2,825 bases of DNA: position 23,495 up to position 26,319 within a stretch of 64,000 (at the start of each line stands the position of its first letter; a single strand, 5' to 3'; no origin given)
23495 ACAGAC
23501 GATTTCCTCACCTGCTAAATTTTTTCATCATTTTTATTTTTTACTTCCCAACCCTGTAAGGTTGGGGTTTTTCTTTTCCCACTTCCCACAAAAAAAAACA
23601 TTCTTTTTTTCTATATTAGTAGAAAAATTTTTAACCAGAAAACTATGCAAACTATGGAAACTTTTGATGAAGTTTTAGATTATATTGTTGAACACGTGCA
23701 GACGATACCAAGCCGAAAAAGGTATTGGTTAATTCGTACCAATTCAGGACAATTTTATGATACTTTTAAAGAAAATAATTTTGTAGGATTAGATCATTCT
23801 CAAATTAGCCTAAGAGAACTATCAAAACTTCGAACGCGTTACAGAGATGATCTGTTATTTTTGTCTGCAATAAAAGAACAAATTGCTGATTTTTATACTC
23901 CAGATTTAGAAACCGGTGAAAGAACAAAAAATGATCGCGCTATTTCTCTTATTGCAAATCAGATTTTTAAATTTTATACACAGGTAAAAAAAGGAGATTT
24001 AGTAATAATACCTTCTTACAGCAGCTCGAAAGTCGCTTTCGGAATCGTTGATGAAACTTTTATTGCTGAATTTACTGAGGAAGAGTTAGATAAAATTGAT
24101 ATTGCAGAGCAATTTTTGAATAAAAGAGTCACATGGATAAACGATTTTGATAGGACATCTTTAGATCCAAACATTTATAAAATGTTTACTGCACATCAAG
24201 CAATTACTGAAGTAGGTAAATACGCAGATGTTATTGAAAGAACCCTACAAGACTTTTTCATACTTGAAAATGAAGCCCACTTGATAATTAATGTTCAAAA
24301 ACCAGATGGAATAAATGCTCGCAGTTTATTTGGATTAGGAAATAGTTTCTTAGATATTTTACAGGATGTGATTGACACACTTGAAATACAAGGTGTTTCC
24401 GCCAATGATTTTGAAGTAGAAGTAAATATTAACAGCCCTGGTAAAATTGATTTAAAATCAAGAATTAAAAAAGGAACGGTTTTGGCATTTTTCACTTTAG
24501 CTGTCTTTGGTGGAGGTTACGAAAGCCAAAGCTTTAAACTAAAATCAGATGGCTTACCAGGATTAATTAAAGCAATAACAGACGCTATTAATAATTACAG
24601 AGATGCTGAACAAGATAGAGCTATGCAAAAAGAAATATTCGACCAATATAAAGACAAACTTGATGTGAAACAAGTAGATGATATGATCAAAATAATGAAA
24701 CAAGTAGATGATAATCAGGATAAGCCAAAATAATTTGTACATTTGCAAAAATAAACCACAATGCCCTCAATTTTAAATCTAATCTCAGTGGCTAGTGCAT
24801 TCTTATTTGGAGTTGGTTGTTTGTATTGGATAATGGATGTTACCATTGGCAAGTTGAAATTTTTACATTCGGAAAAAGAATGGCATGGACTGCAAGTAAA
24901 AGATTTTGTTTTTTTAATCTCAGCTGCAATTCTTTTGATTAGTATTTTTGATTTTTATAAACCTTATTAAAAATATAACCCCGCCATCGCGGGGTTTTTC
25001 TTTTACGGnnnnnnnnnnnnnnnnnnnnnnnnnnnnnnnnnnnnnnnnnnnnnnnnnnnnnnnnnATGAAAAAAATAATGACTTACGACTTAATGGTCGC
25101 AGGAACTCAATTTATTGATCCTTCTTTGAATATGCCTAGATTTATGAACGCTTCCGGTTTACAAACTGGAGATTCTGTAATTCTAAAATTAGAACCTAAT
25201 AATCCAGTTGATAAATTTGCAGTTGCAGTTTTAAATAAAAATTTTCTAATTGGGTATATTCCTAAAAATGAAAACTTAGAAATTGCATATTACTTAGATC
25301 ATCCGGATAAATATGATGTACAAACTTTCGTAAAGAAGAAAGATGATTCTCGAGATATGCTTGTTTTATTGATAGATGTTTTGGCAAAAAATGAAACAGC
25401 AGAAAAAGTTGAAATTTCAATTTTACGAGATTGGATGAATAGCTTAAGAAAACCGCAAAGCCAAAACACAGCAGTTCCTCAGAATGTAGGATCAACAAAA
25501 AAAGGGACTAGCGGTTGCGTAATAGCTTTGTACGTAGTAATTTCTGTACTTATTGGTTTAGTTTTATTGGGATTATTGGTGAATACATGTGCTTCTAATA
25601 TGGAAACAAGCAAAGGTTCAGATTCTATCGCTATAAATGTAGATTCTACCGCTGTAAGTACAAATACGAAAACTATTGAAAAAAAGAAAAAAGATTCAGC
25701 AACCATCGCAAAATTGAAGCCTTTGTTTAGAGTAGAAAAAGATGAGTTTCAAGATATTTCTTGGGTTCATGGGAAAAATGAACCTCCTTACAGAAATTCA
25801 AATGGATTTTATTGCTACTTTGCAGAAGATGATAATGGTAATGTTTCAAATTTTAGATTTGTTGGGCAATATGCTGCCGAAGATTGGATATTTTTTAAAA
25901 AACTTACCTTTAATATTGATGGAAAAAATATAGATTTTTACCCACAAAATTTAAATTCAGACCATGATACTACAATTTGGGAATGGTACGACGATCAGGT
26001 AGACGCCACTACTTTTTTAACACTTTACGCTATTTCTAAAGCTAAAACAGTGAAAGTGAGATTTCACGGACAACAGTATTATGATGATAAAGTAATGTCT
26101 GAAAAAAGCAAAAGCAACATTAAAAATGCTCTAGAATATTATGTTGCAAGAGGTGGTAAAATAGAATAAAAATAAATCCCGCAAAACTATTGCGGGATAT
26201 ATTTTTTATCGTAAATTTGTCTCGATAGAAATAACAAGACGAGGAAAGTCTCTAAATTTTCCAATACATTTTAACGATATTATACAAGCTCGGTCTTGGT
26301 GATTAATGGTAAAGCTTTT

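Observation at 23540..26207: Prophage moron cassettes, each with its own terminator and a duplicated ~53-bp promoter block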

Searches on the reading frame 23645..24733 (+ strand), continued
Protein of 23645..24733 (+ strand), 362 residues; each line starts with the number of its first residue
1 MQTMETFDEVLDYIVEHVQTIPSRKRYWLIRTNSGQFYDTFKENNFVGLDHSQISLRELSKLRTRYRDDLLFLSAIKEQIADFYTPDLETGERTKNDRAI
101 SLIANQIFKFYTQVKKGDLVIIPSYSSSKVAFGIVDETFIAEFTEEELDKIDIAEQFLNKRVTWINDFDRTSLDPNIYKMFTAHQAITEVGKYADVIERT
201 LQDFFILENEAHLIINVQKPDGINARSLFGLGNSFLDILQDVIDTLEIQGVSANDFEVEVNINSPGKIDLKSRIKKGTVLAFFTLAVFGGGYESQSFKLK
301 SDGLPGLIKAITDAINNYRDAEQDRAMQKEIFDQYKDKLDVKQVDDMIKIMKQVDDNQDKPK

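Call 113: search_protein_families(library=padloc, proteins=[L022:6354-6848:+, L022:7090-7863:+], max_evalue=0.01)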
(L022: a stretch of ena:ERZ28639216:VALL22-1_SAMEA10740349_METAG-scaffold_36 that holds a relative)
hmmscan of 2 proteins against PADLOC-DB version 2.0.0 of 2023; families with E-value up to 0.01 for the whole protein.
L022:6354-6848:+ (164 aa): 2 families
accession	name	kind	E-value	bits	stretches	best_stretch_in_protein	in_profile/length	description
PDLC02975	WH_III-A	-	0.00035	19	1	2-80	5-75/103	-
PDLC01906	CARF5--CARF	-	0.0048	14.6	0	39-70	209-240/246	-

L022:7090-7863:+ (257 aa): 0 families

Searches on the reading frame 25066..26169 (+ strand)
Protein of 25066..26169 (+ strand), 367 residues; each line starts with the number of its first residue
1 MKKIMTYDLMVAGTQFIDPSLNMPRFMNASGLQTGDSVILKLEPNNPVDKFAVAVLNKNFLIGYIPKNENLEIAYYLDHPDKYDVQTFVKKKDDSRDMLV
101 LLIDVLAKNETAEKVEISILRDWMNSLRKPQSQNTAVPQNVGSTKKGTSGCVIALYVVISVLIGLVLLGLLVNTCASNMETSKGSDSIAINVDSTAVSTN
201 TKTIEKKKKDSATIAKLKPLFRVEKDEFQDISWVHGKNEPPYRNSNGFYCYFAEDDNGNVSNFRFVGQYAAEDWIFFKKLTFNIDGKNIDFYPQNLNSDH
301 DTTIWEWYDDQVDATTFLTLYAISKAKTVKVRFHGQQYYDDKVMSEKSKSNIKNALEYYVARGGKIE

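Call 6: search_protein_families(library=pfam, proteins=[window:25066-26169:+], max_evalue=0.01)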
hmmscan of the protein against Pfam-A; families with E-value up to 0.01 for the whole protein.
window:25066-26169:+ (367 aa): 1 family
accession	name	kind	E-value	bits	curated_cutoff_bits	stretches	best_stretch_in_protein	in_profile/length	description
PF08797.16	HIRAN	-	2.2e-09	37.4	24.7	1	9-80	6-69/96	HIRAN domain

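Call 7: search_protein_families(library=phrogs, proteins=[window:25066-26169:+], max_evalue=0.01)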
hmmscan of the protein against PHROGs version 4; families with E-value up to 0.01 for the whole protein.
window:25066-26169:+ (367 aa): 7 families
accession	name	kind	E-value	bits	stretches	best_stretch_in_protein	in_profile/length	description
phrog_8026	-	unknown function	1.7e-09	38.6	1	7-105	128-224/246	-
phrog_4721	-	unknown function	0.0001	22.6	1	32-84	211-263/304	-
phrog_18569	-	unknown function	0.00023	22.3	1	31-79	23-72/95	-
phrog_27141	-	unknown function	0.00054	21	1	31-69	29-68/139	-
phrog_8043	-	unknown function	0.0017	19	1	32-95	60-122/172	-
phrog_6600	-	unknown function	0.0018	18.7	1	37-79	199-245/285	-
phrog_5402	-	head and packaging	0.0056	18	0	155-221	10-73/92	virion structural protein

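Call 8: search_protein_families(library=padloc, proteins=[window:25066-26169:+], max_evalue=0.1)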
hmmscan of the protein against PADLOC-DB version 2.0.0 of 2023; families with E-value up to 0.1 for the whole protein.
window:25066-26169:+ (367 aa): 6 families
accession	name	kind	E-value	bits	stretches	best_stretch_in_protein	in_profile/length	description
PDLC04349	PDC-M03B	-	7.2e-10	36.9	1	6-97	129-221/232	-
PDLC04352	PDC-M03B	-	1.5e-07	29.2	1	5-97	132-220/250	-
PDLC04347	PDC-M03B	-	2.7e-07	28.4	1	7-93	128-209/245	-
PDLC04348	PDC-M03B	-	6.1e-06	24.1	1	28-104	147-225/248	-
PDLC04351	PDC-M03B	-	0.00012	19.7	1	3-85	127-207/255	-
PDLC02007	SAVED3--SAVED_PDDEXK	-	0.021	11.5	1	71-125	64-118/485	-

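Call 9: search_protein_families(library=ncbifam, proteins=[window:25066-26169:+], max_evalue=0.1)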
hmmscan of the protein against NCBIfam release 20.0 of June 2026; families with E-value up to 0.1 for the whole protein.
window:25066-26169:+ (367 aa): 1 family
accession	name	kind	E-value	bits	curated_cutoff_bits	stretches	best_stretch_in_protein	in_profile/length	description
NF007065.0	PRK09510.1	equivalog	0.03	13.3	213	1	157-216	15-79/387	cell envelope integrity protein TolA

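Call 17: find_homologous_proteins(query=window:25066-26169:+)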
Query window:25066-26169:+ (367 aa): 12 proteins with E <= 0.001 among 3680 candidates.
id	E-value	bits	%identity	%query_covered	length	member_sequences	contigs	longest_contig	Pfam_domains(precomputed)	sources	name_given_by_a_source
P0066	1.1e-241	819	100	99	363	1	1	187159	PF08797.17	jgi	-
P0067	6.4e-91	323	46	100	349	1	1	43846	-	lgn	-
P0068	2.4e-68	249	41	95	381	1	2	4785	-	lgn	-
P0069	7.0e-62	227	53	52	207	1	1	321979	-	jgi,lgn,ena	-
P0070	1.2e-58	217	48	60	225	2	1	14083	-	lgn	-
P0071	1.1e-57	214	57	43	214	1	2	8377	-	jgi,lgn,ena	-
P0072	5.6e-42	162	39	57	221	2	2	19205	-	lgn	-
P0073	4.8e-40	156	40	56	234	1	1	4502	-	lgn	-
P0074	1.4e-39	154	40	59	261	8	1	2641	-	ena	-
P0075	9.5e-39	151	39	57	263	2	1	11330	-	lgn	-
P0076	2.7e-37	147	42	58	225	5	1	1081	-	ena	-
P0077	3.8e-36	143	41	57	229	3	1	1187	-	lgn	-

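Call 20: find_encoding_contigs(protein=P0067, flank=6000, max_places=3)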
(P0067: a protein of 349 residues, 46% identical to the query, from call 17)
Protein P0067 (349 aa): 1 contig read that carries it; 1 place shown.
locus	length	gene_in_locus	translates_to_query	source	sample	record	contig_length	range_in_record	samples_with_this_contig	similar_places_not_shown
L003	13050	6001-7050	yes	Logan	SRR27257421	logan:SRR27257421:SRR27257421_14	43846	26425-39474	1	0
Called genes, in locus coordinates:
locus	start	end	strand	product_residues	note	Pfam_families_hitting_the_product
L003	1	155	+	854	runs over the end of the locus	-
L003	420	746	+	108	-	-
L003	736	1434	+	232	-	PF20647:DUF6808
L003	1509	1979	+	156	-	PF13539:Peptidase_M15_4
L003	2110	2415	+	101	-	-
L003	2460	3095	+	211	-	PF02586:SRAP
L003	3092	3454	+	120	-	-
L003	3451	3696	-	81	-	-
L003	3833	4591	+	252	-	-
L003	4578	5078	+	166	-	-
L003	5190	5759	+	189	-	-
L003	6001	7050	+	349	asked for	-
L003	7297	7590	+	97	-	-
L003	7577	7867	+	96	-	-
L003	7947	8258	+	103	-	-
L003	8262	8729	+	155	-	-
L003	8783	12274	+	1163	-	PF10145:PhageMin_Tail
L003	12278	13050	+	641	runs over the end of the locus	-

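Call 53: search_solved_structures(query=A4, max_evalue=1)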
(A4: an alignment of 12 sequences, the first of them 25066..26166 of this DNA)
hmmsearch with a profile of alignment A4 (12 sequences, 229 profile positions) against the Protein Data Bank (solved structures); distinct sequences matched with E-value up to 1: 0.

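Call 64: predict_structure(alignment_id=A4)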
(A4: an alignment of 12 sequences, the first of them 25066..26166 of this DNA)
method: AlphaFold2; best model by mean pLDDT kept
length: 367 residues; sequences in the alignment: 12
mean_pLDDT: 73.2   pTM: 0.50
mean pLDDT of the five models: 73.2, 69.9, 69.8, 67.8, 67.3
residues with pLDDT >= 90: 117; 70-90: 108; 50-70: 72; < 50: 70
segments of 3 or more residues with pLDDT < 50: 14-26, 47-49, 129-147, 175-206
pLDDT, mean of each block of 10 residues (from residue 1): 75 51 47 80 58 59 58 77 87 76 81 59 55 40 41 76 79 46 30 31 54 96 95 94 84 95 94 83 94 86 79 91 95 89 95 97 85
secondary structure, 60 per line:
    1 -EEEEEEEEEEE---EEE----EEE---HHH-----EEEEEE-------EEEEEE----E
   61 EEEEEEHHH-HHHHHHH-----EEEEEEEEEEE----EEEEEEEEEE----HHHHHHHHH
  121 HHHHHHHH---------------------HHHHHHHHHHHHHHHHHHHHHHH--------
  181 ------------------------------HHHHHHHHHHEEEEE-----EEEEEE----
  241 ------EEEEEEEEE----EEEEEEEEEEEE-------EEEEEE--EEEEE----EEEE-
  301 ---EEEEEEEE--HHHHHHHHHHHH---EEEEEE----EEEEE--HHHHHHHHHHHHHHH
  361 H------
elements in order: E2-12 E16-18 E23-25 E37-42 E50-55 E60-66 H71-77 E83-93 E98-107 H112-128 H150-172 H211-220 E221-225 E231-236 E247-255 E260-271 E279-284 E287-291 E296-299 E304-311 H314-325 E329-334 E339-343 H346-361

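Call 108: search_protein_representatives(protein=window:25066-26166:+)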
Query: 367 residues. Proteins with E-value up to 0.001 (for the whole library): 1817; up to 1e-10: 884; up to 1e-30: 68. The best 150 are listed.
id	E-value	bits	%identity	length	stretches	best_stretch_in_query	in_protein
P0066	3.4e-242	818.8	100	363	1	5-367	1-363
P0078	1.2e-61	225.0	43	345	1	32-365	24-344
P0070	3.7e-59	216.8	50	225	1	150-364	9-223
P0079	4.1e-51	190.3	44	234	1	141-365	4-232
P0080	9.3e-51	189.2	37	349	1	31-366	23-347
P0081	1.3e-48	182.1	40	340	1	58-365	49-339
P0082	2.6e-48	181.1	40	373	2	145-366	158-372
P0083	4.3e-48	180.4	50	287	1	182-366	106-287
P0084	7.0e-44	166.6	46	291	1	192-365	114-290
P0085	1.7e-43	165.3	44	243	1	166-366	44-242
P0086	1.0e-41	159.4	41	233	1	152-366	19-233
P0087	2.6e-41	158.1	47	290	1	185-365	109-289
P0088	4.1e-40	154.2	39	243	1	140-365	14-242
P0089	4.2e-40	154.1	48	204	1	207-366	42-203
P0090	5.8e-39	150.4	40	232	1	146-365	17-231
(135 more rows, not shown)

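Call 109: find_encoding_contigs(protein=P0069, flank=5000, max_places=2)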
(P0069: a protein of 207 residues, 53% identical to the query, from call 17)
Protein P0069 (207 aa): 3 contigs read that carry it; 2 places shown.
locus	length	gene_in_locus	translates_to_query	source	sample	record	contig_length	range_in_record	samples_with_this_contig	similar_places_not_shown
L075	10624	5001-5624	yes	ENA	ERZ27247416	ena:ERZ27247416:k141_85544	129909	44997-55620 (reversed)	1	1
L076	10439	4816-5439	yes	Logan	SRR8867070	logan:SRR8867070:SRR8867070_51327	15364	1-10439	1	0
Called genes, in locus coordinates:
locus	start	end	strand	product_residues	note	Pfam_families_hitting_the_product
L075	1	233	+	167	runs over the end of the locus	PF00959:Phage_lysozyme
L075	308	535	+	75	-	-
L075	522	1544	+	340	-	PF04471:Mrr_cat, PF22722:NA-iREase1 (weak)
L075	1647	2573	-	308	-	-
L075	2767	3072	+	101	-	-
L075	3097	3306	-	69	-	-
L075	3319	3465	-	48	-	-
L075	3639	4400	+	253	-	-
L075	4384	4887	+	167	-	-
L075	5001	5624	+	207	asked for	-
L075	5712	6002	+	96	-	-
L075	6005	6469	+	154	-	-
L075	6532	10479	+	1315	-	PF10145:PhageMin_Tail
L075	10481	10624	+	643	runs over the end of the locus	-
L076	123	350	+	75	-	-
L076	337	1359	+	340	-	PF04471:Mrr_cat, PF22722:NA-iREase1 (weak)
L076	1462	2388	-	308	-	-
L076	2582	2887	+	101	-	-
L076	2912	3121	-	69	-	-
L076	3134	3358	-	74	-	-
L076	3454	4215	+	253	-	-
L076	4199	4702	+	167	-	-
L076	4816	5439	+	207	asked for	-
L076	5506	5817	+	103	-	-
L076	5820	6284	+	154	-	-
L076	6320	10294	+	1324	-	PF10145:PhageMin_Tail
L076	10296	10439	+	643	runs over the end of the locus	-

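Call 110: find_encoding_contigs(protein=P0070, flank=5000, max_places=2)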
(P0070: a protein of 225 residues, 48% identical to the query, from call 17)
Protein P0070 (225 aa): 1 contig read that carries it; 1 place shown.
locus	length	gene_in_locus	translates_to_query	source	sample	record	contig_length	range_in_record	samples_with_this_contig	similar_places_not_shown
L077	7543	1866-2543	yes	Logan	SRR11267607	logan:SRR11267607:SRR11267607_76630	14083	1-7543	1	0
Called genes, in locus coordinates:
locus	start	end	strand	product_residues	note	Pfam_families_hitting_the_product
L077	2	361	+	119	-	?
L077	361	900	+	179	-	-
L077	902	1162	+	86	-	-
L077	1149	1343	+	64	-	PF01381:HTH_3 (weak)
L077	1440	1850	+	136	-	PF16747:Adhesin_E (weak)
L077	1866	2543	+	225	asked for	-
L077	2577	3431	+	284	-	-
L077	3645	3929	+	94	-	-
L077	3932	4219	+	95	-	-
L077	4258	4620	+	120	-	-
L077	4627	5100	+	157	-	-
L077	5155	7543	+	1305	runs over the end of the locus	PF10145:PhageMin_Tail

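Call 112: search_protein_families(library=pfam, proteins=[L003:5190-5759:+, L077:1440-1850:+], max_evalue=0.01)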
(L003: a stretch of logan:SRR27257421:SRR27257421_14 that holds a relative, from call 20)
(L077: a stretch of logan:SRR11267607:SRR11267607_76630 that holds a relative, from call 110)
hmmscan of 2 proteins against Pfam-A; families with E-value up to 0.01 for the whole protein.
L003:5190-5759:+ (189 aa): 0 families

L077:1440-1850:+ (136 aa): 1 family
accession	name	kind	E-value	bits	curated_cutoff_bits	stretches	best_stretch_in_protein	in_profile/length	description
PF16747.10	Adhesin_E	-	3.5e-06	27.7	23.7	1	21-128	1-108/109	Surface-adhesin protein E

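Call 113: search_protein_families(library=padloc, proteins=[L003:5190-5759:+], max_evalue=0.01)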
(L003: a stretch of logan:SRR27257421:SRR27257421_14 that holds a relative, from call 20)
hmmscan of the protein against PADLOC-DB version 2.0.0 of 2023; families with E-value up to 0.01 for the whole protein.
L003:5190-5759:+ (189 aa): 1 family
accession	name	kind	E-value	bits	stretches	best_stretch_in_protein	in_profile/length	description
PDLC02930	NDT_II-A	-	0.00014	19.5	1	22-112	176-266/272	-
